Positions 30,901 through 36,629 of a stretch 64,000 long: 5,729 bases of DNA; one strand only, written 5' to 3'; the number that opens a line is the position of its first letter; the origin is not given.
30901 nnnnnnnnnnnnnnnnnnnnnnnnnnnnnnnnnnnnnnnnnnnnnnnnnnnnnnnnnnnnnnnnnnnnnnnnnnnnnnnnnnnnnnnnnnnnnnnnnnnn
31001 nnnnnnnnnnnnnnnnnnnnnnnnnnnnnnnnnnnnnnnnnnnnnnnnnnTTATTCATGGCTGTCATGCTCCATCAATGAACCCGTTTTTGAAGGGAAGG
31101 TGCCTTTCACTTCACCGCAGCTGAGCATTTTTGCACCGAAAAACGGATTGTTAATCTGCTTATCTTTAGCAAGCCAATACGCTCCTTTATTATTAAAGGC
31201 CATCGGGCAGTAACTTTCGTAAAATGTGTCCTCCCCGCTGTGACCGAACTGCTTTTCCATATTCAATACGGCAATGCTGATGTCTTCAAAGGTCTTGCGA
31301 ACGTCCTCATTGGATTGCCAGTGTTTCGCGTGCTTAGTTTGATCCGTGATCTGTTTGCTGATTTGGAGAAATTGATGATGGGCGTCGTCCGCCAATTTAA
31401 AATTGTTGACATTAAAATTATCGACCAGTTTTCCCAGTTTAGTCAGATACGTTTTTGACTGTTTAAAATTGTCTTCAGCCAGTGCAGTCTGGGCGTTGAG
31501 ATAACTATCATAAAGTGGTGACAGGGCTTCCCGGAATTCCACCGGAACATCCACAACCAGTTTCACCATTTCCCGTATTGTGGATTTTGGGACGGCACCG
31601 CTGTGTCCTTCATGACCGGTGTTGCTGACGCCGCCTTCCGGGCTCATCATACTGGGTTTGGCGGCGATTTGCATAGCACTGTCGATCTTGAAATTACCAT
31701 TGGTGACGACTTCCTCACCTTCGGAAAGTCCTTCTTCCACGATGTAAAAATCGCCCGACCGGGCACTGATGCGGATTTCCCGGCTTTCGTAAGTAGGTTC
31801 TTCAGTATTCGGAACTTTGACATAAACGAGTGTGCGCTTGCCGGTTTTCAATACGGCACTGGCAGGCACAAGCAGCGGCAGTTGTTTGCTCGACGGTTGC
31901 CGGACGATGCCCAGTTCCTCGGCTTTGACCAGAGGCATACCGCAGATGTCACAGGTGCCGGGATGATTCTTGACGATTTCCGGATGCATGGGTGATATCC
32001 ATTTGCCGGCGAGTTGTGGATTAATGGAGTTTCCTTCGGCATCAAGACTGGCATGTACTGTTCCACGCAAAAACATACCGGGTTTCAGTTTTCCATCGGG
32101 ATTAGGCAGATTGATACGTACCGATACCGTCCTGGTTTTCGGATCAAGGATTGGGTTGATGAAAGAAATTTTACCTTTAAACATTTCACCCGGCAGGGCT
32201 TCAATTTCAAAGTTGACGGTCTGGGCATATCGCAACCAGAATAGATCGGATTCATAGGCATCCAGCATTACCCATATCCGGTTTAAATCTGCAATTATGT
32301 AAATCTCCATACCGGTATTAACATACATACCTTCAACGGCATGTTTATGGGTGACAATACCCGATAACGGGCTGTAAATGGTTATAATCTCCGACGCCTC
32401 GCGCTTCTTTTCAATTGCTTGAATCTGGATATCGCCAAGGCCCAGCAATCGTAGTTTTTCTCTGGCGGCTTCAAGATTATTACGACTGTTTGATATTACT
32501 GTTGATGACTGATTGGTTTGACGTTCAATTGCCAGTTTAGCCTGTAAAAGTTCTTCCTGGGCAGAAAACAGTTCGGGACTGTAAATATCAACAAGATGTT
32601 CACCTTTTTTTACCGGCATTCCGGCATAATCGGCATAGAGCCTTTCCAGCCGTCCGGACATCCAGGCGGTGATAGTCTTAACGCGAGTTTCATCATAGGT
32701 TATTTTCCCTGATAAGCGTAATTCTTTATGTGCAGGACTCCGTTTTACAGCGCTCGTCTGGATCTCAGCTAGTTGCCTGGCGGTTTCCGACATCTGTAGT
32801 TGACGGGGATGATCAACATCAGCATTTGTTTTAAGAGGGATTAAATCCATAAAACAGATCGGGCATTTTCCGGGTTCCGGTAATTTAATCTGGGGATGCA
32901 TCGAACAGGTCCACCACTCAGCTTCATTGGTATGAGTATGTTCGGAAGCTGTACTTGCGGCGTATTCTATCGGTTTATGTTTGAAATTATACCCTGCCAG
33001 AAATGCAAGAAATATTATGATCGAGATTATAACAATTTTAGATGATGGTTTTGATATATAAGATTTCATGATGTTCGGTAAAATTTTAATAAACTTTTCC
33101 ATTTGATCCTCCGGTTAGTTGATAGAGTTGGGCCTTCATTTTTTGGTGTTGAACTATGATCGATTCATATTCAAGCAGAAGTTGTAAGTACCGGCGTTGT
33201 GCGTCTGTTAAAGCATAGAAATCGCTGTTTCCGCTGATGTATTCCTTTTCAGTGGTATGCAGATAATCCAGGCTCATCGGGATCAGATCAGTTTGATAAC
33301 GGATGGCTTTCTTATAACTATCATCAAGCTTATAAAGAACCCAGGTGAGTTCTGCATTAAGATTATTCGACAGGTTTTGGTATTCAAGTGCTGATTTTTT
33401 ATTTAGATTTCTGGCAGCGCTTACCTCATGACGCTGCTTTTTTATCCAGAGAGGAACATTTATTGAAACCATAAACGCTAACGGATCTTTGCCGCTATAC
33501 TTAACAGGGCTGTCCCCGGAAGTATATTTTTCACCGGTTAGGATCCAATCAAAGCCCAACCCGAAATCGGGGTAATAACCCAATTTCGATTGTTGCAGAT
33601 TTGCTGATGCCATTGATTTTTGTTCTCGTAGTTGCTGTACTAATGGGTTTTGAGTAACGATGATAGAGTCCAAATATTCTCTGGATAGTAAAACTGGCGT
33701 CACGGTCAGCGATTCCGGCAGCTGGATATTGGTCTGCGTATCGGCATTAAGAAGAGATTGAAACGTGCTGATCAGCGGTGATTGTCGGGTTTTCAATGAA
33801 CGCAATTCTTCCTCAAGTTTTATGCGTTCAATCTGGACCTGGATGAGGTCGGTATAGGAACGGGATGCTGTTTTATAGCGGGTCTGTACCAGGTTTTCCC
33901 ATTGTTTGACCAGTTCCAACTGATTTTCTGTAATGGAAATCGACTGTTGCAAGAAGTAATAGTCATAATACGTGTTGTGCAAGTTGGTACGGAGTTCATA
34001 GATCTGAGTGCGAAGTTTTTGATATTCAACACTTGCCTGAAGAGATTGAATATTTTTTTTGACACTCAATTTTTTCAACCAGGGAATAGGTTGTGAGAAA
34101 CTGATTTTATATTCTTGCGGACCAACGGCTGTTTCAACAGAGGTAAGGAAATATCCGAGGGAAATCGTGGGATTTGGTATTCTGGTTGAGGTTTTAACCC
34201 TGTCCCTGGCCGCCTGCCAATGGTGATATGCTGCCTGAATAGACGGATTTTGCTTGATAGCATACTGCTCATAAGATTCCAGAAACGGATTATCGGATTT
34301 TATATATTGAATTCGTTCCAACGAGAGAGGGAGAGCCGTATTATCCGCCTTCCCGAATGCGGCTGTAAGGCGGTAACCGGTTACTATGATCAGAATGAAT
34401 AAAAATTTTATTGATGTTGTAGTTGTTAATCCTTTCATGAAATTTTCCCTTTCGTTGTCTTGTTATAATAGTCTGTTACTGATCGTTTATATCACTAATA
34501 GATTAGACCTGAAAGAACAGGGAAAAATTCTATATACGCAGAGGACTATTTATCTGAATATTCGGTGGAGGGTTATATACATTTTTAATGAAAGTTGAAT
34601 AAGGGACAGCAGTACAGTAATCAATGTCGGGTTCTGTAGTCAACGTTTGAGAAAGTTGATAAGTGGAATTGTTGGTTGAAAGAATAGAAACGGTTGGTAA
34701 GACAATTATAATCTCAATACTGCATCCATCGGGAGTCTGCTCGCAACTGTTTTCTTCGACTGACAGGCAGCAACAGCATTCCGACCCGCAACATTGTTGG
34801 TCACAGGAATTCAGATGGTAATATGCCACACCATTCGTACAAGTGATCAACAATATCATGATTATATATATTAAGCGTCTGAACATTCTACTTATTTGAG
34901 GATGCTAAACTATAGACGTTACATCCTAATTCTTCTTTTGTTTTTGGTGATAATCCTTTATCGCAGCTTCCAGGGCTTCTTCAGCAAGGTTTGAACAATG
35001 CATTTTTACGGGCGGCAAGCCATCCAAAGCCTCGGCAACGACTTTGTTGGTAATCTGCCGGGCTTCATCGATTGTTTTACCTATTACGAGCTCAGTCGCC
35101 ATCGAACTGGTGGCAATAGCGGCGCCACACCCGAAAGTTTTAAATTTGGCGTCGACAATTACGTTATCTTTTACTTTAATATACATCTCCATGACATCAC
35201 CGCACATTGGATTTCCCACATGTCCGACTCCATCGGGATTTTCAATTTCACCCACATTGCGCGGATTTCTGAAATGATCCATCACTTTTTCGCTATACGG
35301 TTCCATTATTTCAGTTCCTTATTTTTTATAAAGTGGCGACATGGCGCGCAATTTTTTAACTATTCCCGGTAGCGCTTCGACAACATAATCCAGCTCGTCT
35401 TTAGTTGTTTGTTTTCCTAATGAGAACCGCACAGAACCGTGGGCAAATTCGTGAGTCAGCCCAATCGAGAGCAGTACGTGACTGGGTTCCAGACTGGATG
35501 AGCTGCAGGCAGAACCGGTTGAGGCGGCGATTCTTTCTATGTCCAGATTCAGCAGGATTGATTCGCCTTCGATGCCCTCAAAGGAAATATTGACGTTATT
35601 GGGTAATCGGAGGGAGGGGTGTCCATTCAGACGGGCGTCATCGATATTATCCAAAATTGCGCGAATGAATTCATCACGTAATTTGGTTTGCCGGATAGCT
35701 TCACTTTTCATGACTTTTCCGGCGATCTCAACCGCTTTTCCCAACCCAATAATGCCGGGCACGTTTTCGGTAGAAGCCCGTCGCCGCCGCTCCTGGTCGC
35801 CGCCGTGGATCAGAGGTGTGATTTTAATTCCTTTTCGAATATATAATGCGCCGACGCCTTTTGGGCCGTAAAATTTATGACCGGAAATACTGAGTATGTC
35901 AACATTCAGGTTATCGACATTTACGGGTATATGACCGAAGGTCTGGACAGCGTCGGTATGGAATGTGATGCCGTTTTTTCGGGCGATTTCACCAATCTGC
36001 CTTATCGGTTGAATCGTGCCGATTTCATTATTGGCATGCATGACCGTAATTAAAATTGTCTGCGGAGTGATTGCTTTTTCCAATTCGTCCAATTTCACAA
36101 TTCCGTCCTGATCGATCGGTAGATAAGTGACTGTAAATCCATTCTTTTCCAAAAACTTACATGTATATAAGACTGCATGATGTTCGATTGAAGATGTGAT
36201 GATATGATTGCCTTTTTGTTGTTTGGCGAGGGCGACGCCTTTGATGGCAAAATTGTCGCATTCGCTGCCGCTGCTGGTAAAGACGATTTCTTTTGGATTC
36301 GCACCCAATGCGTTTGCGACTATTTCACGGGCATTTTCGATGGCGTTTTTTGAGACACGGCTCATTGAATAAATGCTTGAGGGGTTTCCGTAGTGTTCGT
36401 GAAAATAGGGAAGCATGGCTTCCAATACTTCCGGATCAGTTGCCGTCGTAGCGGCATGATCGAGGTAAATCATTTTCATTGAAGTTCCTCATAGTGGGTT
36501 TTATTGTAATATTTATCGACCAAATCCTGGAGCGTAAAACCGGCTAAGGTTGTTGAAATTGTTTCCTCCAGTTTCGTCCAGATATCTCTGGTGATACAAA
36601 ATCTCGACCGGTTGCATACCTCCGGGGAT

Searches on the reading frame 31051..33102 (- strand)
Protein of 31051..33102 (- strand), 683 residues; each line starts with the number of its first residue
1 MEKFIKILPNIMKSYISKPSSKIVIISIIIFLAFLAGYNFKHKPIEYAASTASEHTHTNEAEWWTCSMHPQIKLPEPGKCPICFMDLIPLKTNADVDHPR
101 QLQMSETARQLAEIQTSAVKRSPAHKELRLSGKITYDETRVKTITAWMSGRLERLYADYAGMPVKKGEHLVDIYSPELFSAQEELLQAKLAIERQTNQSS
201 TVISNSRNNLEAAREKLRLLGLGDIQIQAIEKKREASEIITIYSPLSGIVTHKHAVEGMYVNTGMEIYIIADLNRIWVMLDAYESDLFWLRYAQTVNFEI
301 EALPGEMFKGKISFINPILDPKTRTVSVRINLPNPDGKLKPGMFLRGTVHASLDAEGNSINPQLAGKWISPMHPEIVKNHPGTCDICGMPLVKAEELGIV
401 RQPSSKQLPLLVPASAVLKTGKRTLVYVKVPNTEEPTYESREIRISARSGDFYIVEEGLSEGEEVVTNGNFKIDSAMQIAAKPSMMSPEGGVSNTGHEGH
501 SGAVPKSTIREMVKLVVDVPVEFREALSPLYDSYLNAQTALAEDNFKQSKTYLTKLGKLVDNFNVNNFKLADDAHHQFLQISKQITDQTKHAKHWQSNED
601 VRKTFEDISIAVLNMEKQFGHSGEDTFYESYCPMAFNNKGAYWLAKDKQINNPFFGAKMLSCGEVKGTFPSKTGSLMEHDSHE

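Call 36: search_protein_families(library=pfam, proteins=[window:31051-33102:-], max_evalue=0.00001)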
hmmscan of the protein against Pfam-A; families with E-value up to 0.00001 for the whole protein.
window:31051-33102:- (683 aa): 4 families
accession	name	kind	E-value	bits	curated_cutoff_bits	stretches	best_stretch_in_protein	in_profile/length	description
PF16576.10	HlyD_D23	-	6.3e-74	248.3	30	1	125-344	3-213/214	Barrel-sandwich domain of CusB or HlyD membrane-fusion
PF19335.5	HMBD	-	1.1e-19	70.4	23.6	2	64-89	2-27/28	Heavy metal binding domain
PF13437.12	HlyD_3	-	9.2e-15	55.7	22.2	1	241-342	1-106/106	HlyD family secretion protein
PF11827.13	DUF3347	-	1.8e-10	42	25.5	1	530-622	1-91/93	Protein of unknown function (DUF3347)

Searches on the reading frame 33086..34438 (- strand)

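Call 36: search_protein_families(library=pfam, proteins=[window:33086-34438:-], max_evalue=0.00001)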
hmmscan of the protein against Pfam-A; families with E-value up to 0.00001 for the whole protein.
window:33086-34438:- (450 aa): 1 family
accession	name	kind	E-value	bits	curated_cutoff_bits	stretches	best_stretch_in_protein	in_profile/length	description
PF02321.23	OEP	-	2.8e-43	148.3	22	2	261-443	9-187/187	Outer membrane efflux protein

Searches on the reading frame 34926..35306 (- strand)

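Call 62: search_protein_families(library=ncbifam, proteins=[window:34926-35306:-], max_evalue=1e-8)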
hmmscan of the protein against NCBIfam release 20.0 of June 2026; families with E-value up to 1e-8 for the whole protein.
window:34926-35306:- (126 aa): 4 families
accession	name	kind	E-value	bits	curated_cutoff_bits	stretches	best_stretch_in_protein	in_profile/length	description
TIGR03419.1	NifU_clost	equivalog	9.4e-65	216.5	187.9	1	4-123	1-120/121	Fe-S cluster assembly scaffold protein NifU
TIGR01999.1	iscU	equivalog_domain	3e-49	166.2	192.4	1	4-124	1-124/124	Fe-S cluster assembly scaffold IscU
TIGR02000.1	NifU_proper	equivalog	1.1e-45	156.2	273.3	1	2-121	2-123/290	Fe-S cluster assembly protein NifU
TIGR01994.1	SUF_scaf_2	equivalog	1.3e-22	80.3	92.5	1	4-89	5-90/137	Fe-S cluster assembly sulfur transfer protein SufU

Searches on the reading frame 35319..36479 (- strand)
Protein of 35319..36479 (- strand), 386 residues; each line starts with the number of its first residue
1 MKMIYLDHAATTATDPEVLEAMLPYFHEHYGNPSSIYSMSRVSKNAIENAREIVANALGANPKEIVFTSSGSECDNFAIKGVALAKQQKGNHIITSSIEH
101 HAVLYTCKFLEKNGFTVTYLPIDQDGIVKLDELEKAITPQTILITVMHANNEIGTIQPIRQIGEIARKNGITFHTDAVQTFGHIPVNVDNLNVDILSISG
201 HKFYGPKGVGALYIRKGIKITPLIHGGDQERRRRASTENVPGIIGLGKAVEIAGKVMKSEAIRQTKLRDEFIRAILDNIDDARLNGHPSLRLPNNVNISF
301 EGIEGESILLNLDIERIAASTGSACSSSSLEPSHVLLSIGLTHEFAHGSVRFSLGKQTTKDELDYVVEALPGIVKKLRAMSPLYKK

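Call 36: search_protein_families(library=pfam, proteins=[window:35319-36479:-], max_evalue=0.00001)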
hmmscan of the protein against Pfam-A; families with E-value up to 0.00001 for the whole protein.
window:35319-36479:- (386 aa): 3 families
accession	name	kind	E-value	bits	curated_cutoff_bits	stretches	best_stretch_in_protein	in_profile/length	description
PF00266.25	Aminotran_5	-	3.6e-91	306.3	21.5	1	4-366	1-371/371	Aminotransferase class-V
PF01212.27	Beta_elim_lyase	-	3.6e-10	40.1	27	1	51-178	38-170/288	Beta-eliminating lyase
PF01041.23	DegT_DnrJ_EryC1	-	9e-07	28.9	19.8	1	65-182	42-151/360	DegT/DnrJ/EryC1/StrS aminotransferase family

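Call 62: search_protein_families(library=ncbifam, proteins=[window:35319-36479:-], max_evalue=1e-8)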
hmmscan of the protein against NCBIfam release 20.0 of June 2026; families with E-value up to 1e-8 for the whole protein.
window:35319-36479:- (386 aa): 22 families
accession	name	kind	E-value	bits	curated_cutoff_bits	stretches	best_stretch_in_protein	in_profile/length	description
TIGR03402.1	FeS_nifS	equivalog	4.7e-180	598.3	530.75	1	4-383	1-379/379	cysteine desulfurase NifS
TIGR02006.1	IscS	equivalog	4.7e-140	467.1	643.2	1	3-385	4-386/402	IscS subfamily cysteine desulfurase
NF010611.0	PRK14012.1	equivalog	2.1e-139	464.9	548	1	4-385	7-390/406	IscS subfamily cysteine desulfurase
TIGR03235.1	DNA_S_dndA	equivalog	3.1e-122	408.3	480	1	5-354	1-353/353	cysteine desulfurase DndA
TIGR03403.1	nifS_epsilon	equivalog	1.5e-120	402.5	587.7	1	4-381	1-380/382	NifS family cysteine desulfurase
NF002806.0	PRK02948.1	subfamily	1.4e-104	350.1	304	1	3-376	1-374/381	IscS subfamily cysteine desulfurase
TIGR01977.1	am_tr_V_EF2568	hypoth_equivalog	4.1e-58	197.2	377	1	4-371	1-374/376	cysteine desulfurase family protein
TIGR01979.1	sufS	subfamily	1.2e-55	189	475.1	1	2-376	18-401/403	SufS family cysteine desulfurase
NF040779.1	Sec_lyase_SclA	exception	2.8e-45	154.9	525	1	4-374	1-377/378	selenocysteine lyase SclA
NF041166.1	f2_encap_cargo1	exception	6.9e-45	154.3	800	1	2-370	245-620/623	family 2A encapsulin nanocompartment cargo protein cysteine desulfurase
NF006791.0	PRK09295.1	equivalog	4.7e-37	128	661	1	3-287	24-328/406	cysteine desulfurase SufS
NF008126.0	PRK10874.1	equivalog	1.4e-33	116.7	607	1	2-369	19-391/401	cysteine desulfurase CsdA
TIGR03392.1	FeS_syn_CsdA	equivalog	4.1e-32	111.8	493.6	1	2-369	16-388/398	cysteine desulfurase CsdA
TIGR01976.1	am_tr_V_VC1184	hypoth_equivalog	1e-30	107.4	352.35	1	2-218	18-235/401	cysteine desulfurase-like protein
TIGR04343.1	egtE_PLP_lyase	equivalog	1.5e-19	70.1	400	1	4-251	15-262/370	ergothioneine biosynthesis PLP-dependent enzyme EgtE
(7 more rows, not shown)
